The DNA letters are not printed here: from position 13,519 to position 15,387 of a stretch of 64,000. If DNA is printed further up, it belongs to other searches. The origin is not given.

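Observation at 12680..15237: Low-GC two-gene module: AAA15/DUF3696-type ATPase plus an unknown 324-aa partner, abutting the type I R-M system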

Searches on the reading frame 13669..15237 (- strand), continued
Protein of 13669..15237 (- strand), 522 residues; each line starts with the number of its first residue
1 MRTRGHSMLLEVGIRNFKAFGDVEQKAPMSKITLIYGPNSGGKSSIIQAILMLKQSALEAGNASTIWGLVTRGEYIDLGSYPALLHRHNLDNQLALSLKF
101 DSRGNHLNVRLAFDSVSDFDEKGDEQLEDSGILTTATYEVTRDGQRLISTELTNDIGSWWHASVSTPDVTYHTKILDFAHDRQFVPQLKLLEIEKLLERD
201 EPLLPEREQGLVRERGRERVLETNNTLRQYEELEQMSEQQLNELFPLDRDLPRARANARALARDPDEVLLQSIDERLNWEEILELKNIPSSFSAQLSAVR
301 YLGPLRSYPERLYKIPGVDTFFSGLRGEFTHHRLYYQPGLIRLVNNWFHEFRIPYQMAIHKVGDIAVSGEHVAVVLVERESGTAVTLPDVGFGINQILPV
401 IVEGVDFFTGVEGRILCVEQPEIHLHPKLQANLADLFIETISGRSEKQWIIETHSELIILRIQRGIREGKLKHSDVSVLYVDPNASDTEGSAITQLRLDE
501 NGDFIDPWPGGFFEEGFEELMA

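Call 95: search_protein_families(library=phrogs, proteins=[window:13669-15216:-], max_evalue=0.001)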
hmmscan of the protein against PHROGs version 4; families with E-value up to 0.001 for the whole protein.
window:13669-15216:- (515 aa): 9 families
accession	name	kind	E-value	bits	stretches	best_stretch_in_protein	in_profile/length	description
phrog_21420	-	unknown function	6.2e-49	168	2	291-509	395-625/654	-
phrog_4747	-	unknown function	1.9e-11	44.7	2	408-448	336-375/610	-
phrog_3940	-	unknown function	7.3e-09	35.9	0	405-457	253-304/537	-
phrog_9802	-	unknown function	2.7e-08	34.3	1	407-452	286-328/438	-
phrog_8323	-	unknown function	2.1e-07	30.9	0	413-466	329-370/623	-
phrog_7507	-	unknown function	6.2e-07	30.1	0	4-44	6-45/483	-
phrog_14430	-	unknown function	4.3e-05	23.9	0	376-462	309-392/444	-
phrog_77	-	DNA, RNA and nucleotide metabolism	9.5e-05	22.1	1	2-45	298-342/967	SbcC-like subunit of palindrome specific endonuclease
phrog_1499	-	unknown function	0.00074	19.9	0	7-44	10-46/427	-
